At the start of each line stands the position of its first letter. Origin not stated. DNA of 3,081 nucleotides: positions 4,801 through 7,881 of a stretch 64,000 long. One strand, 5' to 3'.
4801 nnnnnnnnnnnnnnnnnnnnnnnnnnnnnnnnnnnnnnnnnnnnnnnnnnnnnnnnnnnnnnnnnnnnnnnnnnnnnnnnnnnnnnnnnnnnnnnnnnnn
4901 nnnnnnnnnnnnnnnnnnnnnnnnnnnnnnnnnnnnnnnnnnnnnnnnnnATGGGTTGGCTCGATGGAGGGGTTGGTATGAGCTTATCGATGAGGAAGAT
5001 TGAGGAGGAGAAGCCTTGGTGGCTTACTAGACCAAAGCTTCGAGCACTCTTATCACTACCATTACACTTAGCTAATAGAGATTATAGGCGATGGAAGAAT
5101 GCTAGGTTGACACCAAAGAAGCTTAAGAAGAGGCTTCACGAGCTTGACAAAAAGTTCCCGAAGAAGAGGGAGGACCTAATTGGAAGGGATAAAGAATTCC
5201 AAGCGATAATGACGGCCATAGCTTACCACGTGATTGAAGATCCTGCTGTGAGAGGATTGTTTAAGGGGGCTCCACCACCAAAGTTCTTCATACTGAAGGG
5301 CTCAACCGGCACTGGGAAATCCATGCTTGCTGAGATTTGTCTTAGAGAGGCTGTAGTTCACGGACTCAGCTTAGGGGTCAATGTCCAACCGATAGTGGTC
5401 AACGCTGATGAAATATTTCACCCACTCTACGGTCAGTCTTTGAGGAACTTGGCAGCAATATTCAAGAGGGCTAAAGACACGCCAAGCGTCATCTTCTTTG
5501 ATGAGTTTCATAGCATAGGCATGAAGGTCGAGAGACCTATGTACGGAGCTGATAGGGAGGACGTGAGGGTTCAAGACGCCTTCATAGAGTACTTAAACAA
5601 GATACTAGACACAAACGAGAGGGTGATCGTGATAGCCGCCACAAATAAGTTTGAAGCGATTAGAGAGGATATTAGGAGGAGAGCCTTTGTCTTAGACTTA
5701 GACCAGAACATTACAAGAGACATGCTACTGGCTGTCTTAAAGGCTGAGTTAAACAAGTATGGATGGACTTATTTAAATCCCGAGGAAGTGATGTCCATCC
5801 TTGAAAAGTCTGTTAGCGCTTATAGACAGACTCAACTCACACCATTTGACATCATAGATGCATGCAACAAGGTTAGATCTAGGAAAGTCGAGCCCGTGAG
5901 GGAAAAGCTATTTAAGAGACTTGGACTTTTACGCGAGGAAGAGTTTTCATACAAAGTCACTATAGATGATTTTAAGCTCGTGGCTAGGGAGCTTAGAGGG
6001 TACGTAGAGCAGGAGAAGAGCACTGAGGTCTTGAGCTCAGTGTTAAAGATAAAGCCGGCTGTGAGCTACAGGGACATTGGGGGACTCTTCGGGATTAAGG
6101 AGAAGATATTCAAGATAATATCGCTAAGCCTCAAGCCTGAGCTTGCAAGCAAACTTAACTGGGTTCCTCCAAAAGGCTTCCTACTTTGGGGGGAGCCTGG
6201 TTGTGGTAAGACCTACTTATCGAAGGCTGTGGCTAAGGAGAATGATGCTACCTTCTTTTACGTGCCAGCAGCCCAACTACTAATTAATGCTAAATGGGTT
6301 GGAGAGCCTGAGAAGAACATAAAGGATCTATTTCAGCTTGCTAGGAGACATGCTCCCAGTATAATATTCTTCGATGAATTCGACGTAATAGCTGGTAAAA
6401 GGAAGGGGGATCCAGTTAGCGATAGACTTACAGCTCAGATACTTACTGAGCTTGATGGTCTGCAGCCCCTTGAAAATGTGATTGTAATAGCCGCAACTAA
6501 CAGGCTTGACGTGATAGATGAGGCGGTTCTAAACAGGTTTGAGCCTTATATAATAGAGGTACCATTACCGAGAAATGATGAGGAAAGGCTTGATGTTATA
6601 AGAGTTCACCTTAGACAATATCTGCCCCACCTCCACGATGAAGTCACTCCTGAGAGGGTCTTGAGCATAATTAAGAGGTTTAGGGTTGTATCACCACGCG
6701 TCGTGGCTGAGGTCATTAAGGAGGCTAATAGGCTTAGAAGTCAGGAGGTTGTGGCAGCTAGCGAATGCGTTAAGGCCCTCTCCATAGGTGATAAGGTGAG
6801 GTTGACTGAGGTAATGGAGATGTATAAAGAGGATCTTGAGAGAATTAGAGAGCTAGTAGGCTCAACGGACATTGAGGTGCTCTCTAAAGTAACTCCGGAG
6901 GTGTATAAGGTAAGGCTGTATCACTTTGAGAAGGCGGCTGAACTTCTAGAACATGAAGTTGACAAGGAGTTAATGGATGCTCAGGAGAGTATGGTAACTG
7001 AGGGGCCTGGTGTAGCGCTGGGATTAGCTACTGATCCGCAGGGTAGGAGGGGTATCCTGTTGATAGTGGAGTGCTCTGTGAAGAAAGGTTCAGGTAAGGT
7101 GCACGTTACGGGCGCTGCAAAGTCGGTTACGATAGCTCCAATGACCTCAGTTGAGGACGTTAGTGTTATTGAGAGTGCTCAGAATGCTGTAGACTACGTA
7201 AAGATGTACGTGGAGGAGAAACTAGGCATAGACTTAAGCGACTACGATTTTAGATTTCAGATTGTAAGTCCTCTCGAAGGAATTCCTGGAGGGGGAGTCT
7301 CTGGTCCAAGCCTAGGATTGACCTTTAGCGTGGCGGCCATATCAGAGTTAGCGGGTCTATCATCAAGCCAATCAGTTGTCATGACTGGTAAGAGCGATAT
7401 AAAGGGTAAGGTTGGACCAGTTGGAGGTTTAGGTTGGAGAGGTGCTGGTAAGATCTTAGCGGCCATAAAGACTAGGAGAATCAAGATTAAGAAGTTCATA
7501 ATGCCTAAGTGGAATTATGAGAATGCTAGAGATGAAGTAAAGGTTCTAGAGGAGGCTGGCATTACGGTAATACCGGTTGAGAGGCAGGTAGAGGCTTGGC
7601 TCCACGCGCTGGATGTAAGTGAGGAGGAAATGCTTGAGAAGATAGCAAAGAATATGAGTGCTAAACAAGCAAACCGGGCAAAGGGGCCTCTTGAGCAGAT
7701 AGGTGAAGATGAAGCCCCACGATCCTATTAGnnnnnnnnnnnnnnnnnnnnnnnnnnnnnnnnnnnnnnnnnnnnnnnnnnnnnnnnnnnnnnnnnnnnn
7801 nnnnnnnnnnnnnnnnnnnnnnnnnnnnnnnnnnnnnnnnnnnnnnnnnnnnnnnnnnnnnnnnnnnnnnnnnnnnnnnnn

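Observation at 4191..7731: Double-AAA+ ATPase fused to a Lon-type Ser-Lys peptidase, translationally coupled to a secreted/membrane protein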

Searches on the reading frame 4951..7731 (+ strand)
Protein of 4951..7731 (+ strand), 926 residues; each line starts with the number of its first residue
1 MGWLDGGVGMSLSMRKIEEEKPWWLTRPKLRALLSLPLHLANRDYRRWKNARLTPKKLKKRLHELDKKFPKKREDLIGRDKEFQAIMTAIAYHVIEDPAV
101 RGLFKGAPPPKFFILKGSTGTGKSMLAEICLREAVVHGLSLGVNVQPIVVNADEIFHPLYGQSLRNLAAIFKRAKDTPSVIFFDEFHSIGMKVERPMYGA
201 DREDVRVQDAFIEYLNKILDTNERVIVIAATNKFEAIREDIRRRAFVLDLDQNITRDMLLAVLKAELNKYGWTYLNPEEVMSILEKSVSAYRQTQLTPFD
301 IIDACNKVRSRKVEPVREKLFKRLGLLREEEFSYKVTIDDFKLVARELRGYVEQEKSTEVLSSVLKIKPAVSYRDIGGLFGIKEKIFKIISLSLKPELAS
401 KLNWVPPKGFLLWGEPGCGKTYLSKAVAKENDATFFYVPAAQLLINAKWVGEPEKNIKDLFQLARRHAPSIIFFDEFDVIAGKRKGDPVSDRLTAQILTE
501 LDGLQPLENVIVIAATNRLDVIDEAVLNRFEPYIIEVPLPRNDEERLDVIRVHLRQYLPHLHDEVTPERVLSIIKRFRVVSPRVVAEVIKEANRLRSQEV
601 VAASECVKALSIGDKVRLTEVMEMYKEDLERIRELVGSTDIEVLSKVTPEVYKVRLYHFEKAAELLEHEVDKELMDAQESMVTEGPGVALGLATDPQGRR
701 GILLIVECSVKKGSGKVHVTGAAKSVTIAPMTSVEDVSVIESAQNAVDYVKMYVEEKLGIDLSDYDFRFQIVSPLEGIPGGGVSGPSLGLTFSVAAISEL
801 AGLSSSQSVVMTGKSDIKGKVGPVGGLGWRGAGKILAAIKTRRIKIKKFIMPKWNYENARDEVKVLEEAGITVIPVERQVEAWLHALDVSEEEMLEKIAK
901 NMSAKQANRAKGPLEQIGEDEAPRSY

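Call 6: search_protein_families(library=pfam, proteins=[window:4951-7731:+], max_evalue=0.01)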
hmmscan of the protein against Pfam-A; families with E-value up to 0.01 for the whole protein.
window:4951-7731:+ (926 aa): 18 families
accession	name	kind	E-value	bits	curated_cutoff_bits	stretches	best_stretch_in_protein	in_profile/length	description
PF00004.35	AAA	-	2.6e-57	193.3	21.2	2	411-533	2-126/131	ATPase family associated with various cellular activities (AAA)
PF05362.19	Lon_C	-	6.8e-17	62.1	21.1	1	667-881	8-197/205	Lon protease (S16) C-terminal proteolytic domain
PF13191.12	AAA_16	-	1.2e-08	36.1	32.6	0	104-226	20-136/167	AAA ATPase domain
PF07728.20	AAA_5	-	4.7e-08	33.6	22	1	410-530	2-139/139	AAA domain (dynein-related subfamily)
PF13401.12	AAA_22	-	1.3e-07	32.4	27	0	411-446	9-40/130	AAA domain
PF13173.12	AAA_14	-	3.6e-07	30.7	27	0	111-246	3-116/129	AAA domain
PF20720.3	nSTAND3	-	7.4e-07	29.4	27.2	1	111-251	18-138/155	Novel STAND NTPase 3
PF05496.18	RuvB_N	-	2.5e-06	27.8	27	0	113-212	36-117/159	Holliday junction DNA helicase RuvB P-loop domain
PF24883.2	NPHP3_N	-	2.3e-05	25.1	24.8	0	410-430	25-45/164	Nephrocystin 3, N-terminal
PF05673.19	DUF815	-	0.00019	21.1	23.8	0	405-526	51-159/249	Protein of unknown function (DUF815)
PF06414.18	Zeta_toxin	-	0.0006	19.7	22.3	0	407-431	16-40/199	Zeta toxin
PF00910.28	RNA_helicase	-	0.0025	18.7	21.5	0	411-431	2-22/105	RNA helicase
PF06745.19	ATPase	-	0.0032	17.3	26.6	0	216-329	42-153/231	KaiC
PF13481.12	AAA_25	-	0.0033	17.5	27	0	96-127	18-50/195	AAA domain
PF00005.33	ABC_tran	-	0.0048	17.9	25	0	411-465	15-68/137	ABC transporter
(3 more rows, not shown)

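Call 7: search_protein_families(library=ncbifam, proteins=[window:4951-7731:+], max_evalue=0.01)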
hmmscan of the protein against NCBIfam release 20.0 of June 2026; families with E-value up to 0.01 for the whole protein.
window:4951-7731:+ (926 aa): 31 families (the best 25 are shown)
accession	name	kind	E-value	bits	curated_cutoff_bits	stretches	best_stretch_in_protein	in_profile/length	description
TIGR01243.1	CDC48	subfamily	1.5e-66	225.2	802.65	2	334-669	421-713/733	CDC48 family AAA ATPase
TIGR01242.2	TIGR01242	subfamily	1.8e-64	218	500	2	354-568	94-310/362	proteasome-activating nucleotidase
NF003069.1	PRK03992.1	subfamily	6.4e-63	213.2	500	2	351-571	108-330/379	proteasome-activating nucleotidase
NF047748.1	PrtsmActNtasePan1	equivalog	3.5e-50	171.2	750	2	354-569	126-345/405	proteasome-activating nucleotidase Pan1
NF047747.1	PrtsmActNtasePan2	equivalog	1.3e-47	163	700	2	353-557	130-338/397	proteasome-activating nucleotidase Pan2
NF041006.2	cell_div_CdvC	equivalog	4.6e-46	157.4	650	2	334-551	64-283/370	cell division protein CdvC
TIGR03689.1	pup_AAA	equivalog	1.1e-43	149.7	504.75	2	337-566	145-389/512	proteasome ATPase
TIGR01241.2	FtsH_fam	equivalog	1.9e-43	149.1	600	2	366-567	154-356/598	ATP-dependent zinc metalloprotease FtsH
NF042959.1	IteA_antiphage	equivalog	4.5e-36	124.8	510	2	397-634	115-345/367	anti-phage ATPase IteA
NF008004.0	PRK10733.1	equivalog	6.1e-33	113.7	1008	2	371-557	149-338/644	ATP-dependent zinc metalloprotease FtsH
TIGR00763.1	lon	equivalog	1.4e-19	70.1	608.05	1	406-881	352-789/795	endopeptidase La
TIGR00764.1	lon_rel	equivalog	5.3e-17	61.6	516.6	1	702-893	438-599/608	ATP-dependent protease LonB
TIGR02902.1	spore_lonB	equivalog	3.2e-16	59.1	723.3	1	687-882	349-526/531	ATP-dependent protease LonB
TIGR02903.1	spore_lon_C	equivalog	8.5e-12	44.4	678.8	1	757-867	503-600/615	Lon family ATP-dependent protease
NF008053.0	PRK10787.1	equivalog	1.6e-10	39.7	891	1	701-884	608-768/784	endopeptidase La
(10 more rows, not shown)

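Call 8: find_homologous_proteins(query=window:4951-7728:+, max_evalue=1e-10)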
Query window:4951-7728:+ (926 aa): 6815 proteins with E <= 1e-10 among 8000 candidates; the best 120 are listed.
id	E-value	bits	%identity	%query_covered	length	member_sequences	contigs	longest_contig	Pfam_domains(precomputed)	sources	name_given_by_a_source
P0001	0.0e+0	2031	100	99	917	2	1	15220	PF13173.13,PF24883.3,PF05362.20,PF00004.36,PF13401.13,PF05496.19,PF07728.21,PF20720.4,PF13191.13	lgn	-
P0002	0.0e+0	1770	87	96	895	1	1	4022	PF13173.13,PF05362.20,PF00004.36,PF13401.13,PF05496.19,PF07728.21,PF20720.4,PF13191.13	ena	-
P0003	0.0e+0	1755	84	98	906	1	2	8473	PF13173.13,PF24883.3,PF05362.20,PF00004.36,PF05496.19,PF07728.21,PF20720.4,PF13191.13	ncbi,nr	ncbi:hypothetical protein DSO06_06385 [Candidatus Nezhaarchaeota archaeon WYZ-LMO8]|nr:MAG: hypothet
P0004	0.0e+0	1748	85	97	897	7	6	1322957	PF13173.13,PF24883.3,PF05362.20,PF00004.36,PF13401.13,PF05496.19,PF07728.21,PF20720.4,PF13191.13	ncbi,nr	ncbi:MAG: AAA family ATPase [Candidatus Nezhaarchaeota archaeon]|nr:AAA family ATPase [Candidatus Ne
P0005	0.0e+0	1745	84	97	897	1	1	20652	PF13173.13,PF24883.3,PF05362.20,PF00004.36,PF05496.19,PF07728.21,PF20720.4,PF13191.13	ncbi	ncbi:MAG: AAA family ATPase [Candidatus Nezhaarchaeales archaeon]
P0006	0.0e+0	1745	84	97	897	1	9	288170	PF13173.13,PF24883.3,PF05362.20,PF00004.36,PF05496.19,PF07728.21,PF20720.4,PF13191.13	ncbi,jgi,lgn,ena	ncbi:MAG: AAA family ATPase [Candidatus Nezhaarchaeales archaeon]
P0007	0.0e+0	1737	84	96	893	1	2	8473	PF13173.13,PF24883.3,PF05362.20,PF00004.36,PF05496.19,PF07728.21,PF20720.4,PF13191.13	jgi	-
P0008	0.0e+0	1721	83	98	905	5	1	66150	PF13173.13,PF24883.3,PF05362.20,PF00004.36,PF13401.13,PF05496.19,PF07728.21,PF20720.4,PF13191.13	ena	-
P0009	0.0e+0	1673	81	96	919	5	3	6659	PF13173.13,PF24883.3,PF05362.20,PF00004.36,PF13401.13,PF05496.19,PF07728.21,PF20720.4,PF13191.13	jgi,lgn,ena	-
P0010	0.0e+0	1670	80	98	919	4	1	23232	PF13173.13,PF24883.3,PF05362.20,PF00004.36,PF05496.19,PF07728.21,PF20720.4,PF13191.13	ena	-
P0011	0.0e+0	1661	80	98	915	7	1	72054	PF13173.13,PF24883.3,PF05362.20,PF00004.36,PF13401.13,PF05496.19,PF07728.21,PF20720.4,PF13191.13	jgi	jgi:SpoVK/Ycf46/Vps4 family AAA+-type ATPase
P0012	0.0e+0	1658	80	98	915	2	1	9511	PF13173.13,PF05362.20,PF00004.36,PF13401.13,PF05496.19,PF07728.21,PF20720.4,PF13191.13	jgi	-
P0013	0.0e+0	1648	78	98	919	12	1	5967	PF13173.13,PF24883.3,PF05362.20,PF00004.36,PF05496.19,PF07728.21,PF20720.4,PF13191.13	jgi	-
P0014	0.0e+0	1577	89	83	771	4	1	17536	PF13173.13,PF24883.3,PF00004.36,PF13401.13,PF05496.19,PF07728.21,PF20720.4,PF13191.13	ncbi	ncbi:MAG: AAA family ATPase, partial [Candidatus Nezhaarchaeales archaeon]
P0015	0.0e+0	1540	74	95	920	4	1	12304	PF13173.13,PF24883.3,PF05362.20,PF00004.36,PF13401.13,PF07728.21,PF20720.4,PF13191.13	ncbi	-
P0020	0.0e+0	1465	71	95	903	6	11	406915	PF13173.13,PF24883.3,PF05362.20,PF00004.36,PF13401.13,PF07728.21,PF20720.4,PF13191.13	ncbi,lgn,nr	ncbi:MAG: AAA family ATPase [Candidatus Methanomethylicaceae archaeon]|nr:AAA family ATPase [Candida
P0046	0.0e+0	1295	63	97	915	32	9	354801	PF05362.20,PF00004.36,PF07728.21,PF20720.4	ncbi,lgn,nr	ncbi:MAG: AAA family ATPase [Candidatus Bathyarchaeia archaeon]|nr:AAA family ATPase [Candidatus Bat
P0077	9.7e-177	608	37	95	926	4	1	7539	PF13173.13,PF05362.20,PF00004.36,PF13401.13,PF07728.21,PF13481.13,PF20720.4,PF13191.13,PF02562.23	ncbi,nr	ncbi:MAG TPA: AAA family ATPase [Candidatus Dormibacteraeota bacterium]|nr:AAA family ATPase [Candid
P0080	4.2e-171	589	38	92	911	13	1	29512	PF05362.20,PF00910.29,PF00004.36,PF07728.21,PF13191.13,PF13541.13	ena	-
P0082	8.6e-168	578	38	94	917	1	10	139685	PF13173.13,PF05362.20,PF13671.13,PF00004.36,PF13401.13,PF05496.19,PF07728.21,PF20720.4,PF13191.13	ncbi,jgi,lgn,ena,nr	ncbi:MAG: AAA family ATPase [Thermoproteota archaeon]|nr:AAA family ATPase [Candidatus Brockarchaeot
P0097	7.3e-114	400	33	51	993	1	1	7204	PF13173.13,PF06745.20,PF02359.25,PF13671.13,PF00004.36,PF13401.13,PF13238.13,PF05673.20,PF07728.21,PF00931.29,PF13191.13,PF06414.19,PF00308.25,PF07724.21,PF24883.3,PF05729.19,PF13521.13,PF13481.13,PF09336.17,PF01057.24,PF06068.20,PF01443.25,PF13245.13,PF05496.19,PF17862.8,PF01637.25,PF03215.22,PF025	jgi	jgi:transitional endoplasmic reticulum ATPase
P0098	1.3e-105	373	-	-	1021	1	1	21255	PF13173.13,PF06745.20,PF02359.25,PF13671.13,PF00004.36,PF13401.13,PF10662.16,PF13238.13,PF05673.20,PF07728.21,PF00931.29,PF13191.13,PF00308.25,PF07724.21,PF24883.3,PF05729.19,PF13521.13,PF01202.29,PF13481.13,PF01057.24,PF03266.22,PF06068.20,PF09439.17,PF05496.19,PF17862.8,PF14532.13,PF01637.25,PF032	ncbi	-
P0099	1.3e-105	373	33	49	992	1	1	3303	PF13173.13,PF02359.25,PF13604.13,PF13671.13,PF00004.36,PF13401.13,PF13238.13,PF05673.20,PF07728.21,PF04851.22,PF00931.29,PF13191.13,PF06414.19,PF07724.21,PF24883.3,PF13521.13,PF09848.16,PF25199.2,PF01057.24,PF06068.20,PF13245.13,PF05496.19,PF17862.8,PF01695.24,PF13479.13,PF25201.1,PF00158.33,PF23902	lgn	-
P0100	7.6e-104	367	35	49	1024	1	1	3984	PF13173.13,PF13086.13,PF06745.20,PF02359.25,PF13604.13,PF13671.13,PF00004.36,PF13401.13,PF13238.13,PF07728.21,PF04851.22,PF13191.13,PF06414.19,PF07724.21,PF24883.3,PF05729.19,PF13521.13,PF25199.2,PF13481.13,PF09336.17,PF06068.20,PF01443.25,PF13245.13,PF05496.19,PF17862.8,PF14532.13,PF03215.22,PF0169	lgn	-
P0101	2.1e-87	312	33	57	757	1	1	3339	PF13173.13,PF06745.20,PF02359.25,PF13671.13,PF00004.36,PF13401.13,PF13238.13,PF07728.21,PF00931.29,PF13191.13,PF06414.19,PF07724.21,PF24883.3,PF13521.13,PF13481.13,PF09336.17,PF06068.20,PF01443.25,PF05496.19,PF17862.8,PF01637.25,PF01695.24,PF13479.13,PF00158.33,PF02933.24,PF00005.34,PF12775.14,PF132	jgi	jgi:transitional endoplasmic reticulum ATPase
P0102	2.9e-87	312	33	57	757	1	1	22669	PF13173.13,PF06745.20,PF02359.25,PF13671.13,PF00004.36,PF13401.13,PF13238.13,PF05673.20,PF07728.21,PF00931.29,PF13191.13,PF06414.19,PF07724.21,PF24883.3,PF13521.13,PF09336.17,PF06068.20,PF01443.25,PF05496.19,PF17862.8,PF01637.25,PF01695.24,PF13479.13,PF00158.33,PF02933.24,PF23902.1,PF00005.34,PF1320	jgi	jgi:transitional endoplasmic reticulum ATPase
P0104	2.6e-85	305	31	60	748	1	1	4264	PF13173.13,PF06745.20,PF02359.25,PF13671.13,PF00004.36,PF13401.13,PF13238.13,PF07728.21,PF00931.29,PF13191.13,PF07724.21,PF24883.3,PF13521.13,PF09336.17,PF01057.24,PF06068.20,PF05496.19,PF17862.8,PF01637.25,PF01695.24,PF00158.33,PF02933.24,PF23902.1,PF00005.34,PF07726.18,PF12775.14,PF13207.13,PF0091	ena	-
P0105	3.6e-85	305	35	49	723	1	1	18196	PF13173.13,PF06745.20,PF02359.25,PF13671.13,PF00004.36,PF13401.13,PF13238.13,PF05673.20,PF07728.21,PF00931.29,PF13191.13,PF06414.19,PF07724.21,PF24883.3,PF05729.19,PF13521.13,PF01057.24,PF06068.20,PF01443.25,PF05496.19,PF17862.8,PF01637.25,PF03215.22,PF01695.24,PF13479.13,PF02933.24,PF00005.34,PF127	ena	-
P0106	4.0e-85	305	34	49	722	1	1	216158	PF13173.13,PF06745.20,PF02359.25,PF13671.13,PF00004.36,PF13401.13,PF13238.13,PF05673.20,PF07728.21,PF00931.29,PF13191.13,PF06414.19,PF07724.21,PF24883.3,PF05729.19,PF13521.13,PF25199.2,PF13481.13,PF06068.20,PF01443.25,PF05496.19,PF17862.8,PF01637.25,PF01695.24,PF00158.33,PF02933.24,PF00005.34,PF0772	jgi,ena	-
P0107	4.8e-85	305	34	50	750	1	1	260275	PF13173.13,PF02359.25,PF13671.13,PF00004.36,PF13401.13,PF13238.13,PF07728.21,PF00931.29,PF13191.13,PF06414.19,PF07724.21,PF24883.3,PF13521.13,PF25199.2,PF13481.13,PF09336.17,PF01057.24,PF06068.20,PF05496.19,PF17862.8,PF01637.25,PF01695.24,PF13479.13,PF00158.33,PF02933.24,PF23902.1,PF00005.34,PF12775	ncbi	-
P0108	5.5e-85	304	34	49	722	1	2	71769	PF13173.13,PF06745.20,PF02359.25,PF13671.13,PF00004.36,PF13401.13,PF13238.13,PF05673.20,PF07728.21,PF00931.29,PF13191.13,PF06414.19,PF07724.21,PF24883.3,PF05729.19,PF13521.13,PF25199.2,PF13481.13,PF06068.20,PF05496.19,PF17862.8,PF01637.25,PF01695.24,PF00158.33,PF02933.24,PF00005.34,PF12775.14,PF1320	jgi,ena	-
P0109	8.1e-85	304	33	49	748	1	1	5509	PF13173.13,PF02359.25,PF13671.13,PF00004.36,PF13401.13,PF13238.13,PF07728.21,PF00931.29,PF13191.13,PF06414.19,PF07724.21,PF24883.3,PF13521.13,PF09336.17,PF01057.24,PF06068.20,PF01443.25,PF05496.19,PF17862.8,PF01637.25,PF01695.24,PF13479.13,PF00158.33,PF02933.24,PF23902.1,PF00005.34,PF12775.14,PF1320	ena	-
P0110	9.2e-85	304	32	62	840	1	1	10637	PF13173.13,PF02359.25,PF13671.13,PF00004.36,PF13401.13,PF05673.20,PF07728.21,PF00931.29,PF13191.13,PF07724.21,PF24883.3,PF13521.13,PF09336.17,PF01057.24,PF06068.20,PF05496.19,PF17862.8,PF01637.25,PF01695.24,PF13479.13,PF00158.33,PF02933.24,PF00005.34,PF12775.14,PF02367.24,PF00910.29,PF01078.28,PF207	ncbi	-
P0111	1.1e-84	303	33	49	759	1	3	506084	PF13173.13,PF02359.25,PF13671.13,PF00004.36,PF13401.13,PF13238.13,PF05673.20,PF07728.21,PF00931.29,PF13191.13,PF06414.19,PF07724.21,PF24883.3,PF05729.19,PF13521.13,PF13481.13,PF09336.17,PF06068.20,PF01443.25,PF05496.19,PF17862.8,PF01637.25,PF03215.22,PF01695.24,PF13479.13,PF00158.33,PF02933.24,PF239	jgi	jgi:transitional endoplasmic reticulum ATPase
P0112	2.1e-84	302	33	49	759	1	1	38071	PF13173.13,PF02359.25,PF13671.13,PF00004.36,PF13401.13,PF13238.13,PF05673.20,PF07728.21,PF00931.29,PF13191.13,PF06414.19,PF07724.21,PF24883.3,PF05729.19,PF13521.13,PF13481.13,PF09336.17,PF06068.20,PF01443.25,PF05496.19,PF17862.8,PF01637.25,PF03215.22,PF01695.24,PF13479.13,PF00158.33,PF02933.24,PF239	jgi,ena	-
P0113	4.5e-84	301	35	49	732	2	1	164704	PF13173.13,PF06745.20,PF02359.25,PF13671.13,PF00004.36,PF13401.13,PF13238.13,PF05673.20,PF07728.21,PF13191.13,PF07724.21,PF24883.3,PF05729.19,PF13521.13,PF25199.2,PF09336.17,PF06068.20,PF05496.19,PF17862.8,PF01637.25,PF01695.24,PF00158.33,PF02933.24,PF23902.1,PF00005.34,PF13207.13,PF00910.29,PF01078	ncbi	-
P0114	7.2e-84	301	34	51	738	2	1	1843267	PF13173.13,PF02359.25,PF13671.13,PF00004.36,PF13401.13,PF13238.13,PF07728.21,PF00931.29,PF13191.13,PF07724.21,PF24883.3,PF13521.13,PF09336.17,PF06068.20,PF05496.19,PF17862.8,PF01637.25,PF01695.24,PF13479.13,PF02933.24,PF23902.1,PF00005.34,PF00910.29,PF01078.28,PF20720.4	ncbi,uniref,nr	ncbi:AAA family ATPase, CDC48 subfamily [Pyrolobus fumarii 1A]|uniref:AAA family ATPase, CDC48 subfa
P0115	1.4e-83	300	33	58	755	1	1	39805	PF13173.13,PF06745.20,PF02359.25,PF13671.13,PF00004.36,PF13401.13,PF13238.13,PF07728.21,PF00931.29,PF13191.13,PF06414.19,PF07724.21,PF24883.3,PF13521.13,PF25199.2,PF13481.13,PF09336.17,PF06068.20,PF05496.19,PF17862.8,PF01637.25,PF01695.24,PF13479.13,PF00158.33,PF02933.24,PF23902.1,PF00005.34,PF07726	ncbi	-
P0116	1.6e-83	299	32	58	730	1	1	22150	PF13173.13,PF06745.20,PF02359.25,PF13671.13,PF00004.36,PF13401.13,PF13238.13,PF05673.20,PF07728.21,PF00931.29,PF13191.13,PF07724.21,PF24883.3,PF05729.19,PF13521.13,PF01057.24,PF03266.22,PF06068.20,PF01443.25,PF05496.19,PF17862.8,PF01637.25,PF01695.24,PF13479.13,PF00158.33,PF02933.24,PF23902.1,PF0000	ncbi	ncbi:MAG: CDC48 family AAA ATPase [Candidatus Diapherotrites archaeon]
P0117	1.7e-83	299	33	49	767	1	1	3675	PF13173.13,PF06745.20,PF02359.25,PF13671.13,PF00004.36,PF13401.13,PF13238.13,PF07728.21,PF13191.13,PF00308.25,PF07724.21,PF24883.3,PF13521.13,PF25199.2,PF13481.13,PF09336.17,PF01057.24,PF06068.20,PF13245.13,PF05496.19,PF17862.8,PF01637.25,PF01695.24,PF00158.33,PF02933.24,PF23902.1,PF12775.14,PF13207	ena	-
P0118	1.9e-83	299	33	53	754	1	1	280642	PF13173.13,PF06745.20,PF02359.25,PF13671.13,PF00004.36,PF13401.13,PF13238.13,PF05673.20,PF07728.21,PF00931.29,PF13191.13,PF06414.19,PF07724.21,PF24883.3,PF13521.13,PF25199.2,PF13481.13,PF09336.17,PF06068.20,PF05496.19,PF17862.8,PF01637.25,PF01695.24,PF13479.13,PF00158.33,PF02933.24,PF23902.1,PF00005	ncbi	-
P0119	2.6e-83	299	33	58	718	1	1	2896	PF13173.13,PF02359.25,PF13671.13,PF00004.36,PF13401.13,PF07728.21,PF00931.29,PF13191.13,PF07724.21,PF24883.3,PF13521.13,PF13481.13,PF06068.20,PF05496.19,PF17862.8,PF01637.25,PF01695.24,PF02933.24,PF23902.1,PF00005.34,PF12775.14,PF13207.13,PF00910.29,PF01078.28,PF20720.4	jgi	-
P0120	2.8e-83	299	32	62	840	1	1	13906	PF13173.13,PF02359.25,PF13671.13,PF00004.36,PF13401.13,PF13238.13,PF05673.20,PF07728.21,PF00931.29,PF13191.13,PF07724.21,PF24883.3,PF13521.13,PF01057.24,PF06068.20,PF05496.19,PF17862.8,PF01695.24,PF13479.13,PF00158.33,PF02933.24,PF00005.34,PF12775.14,PF00910.29,PF01078.28,PF20720.4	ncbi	-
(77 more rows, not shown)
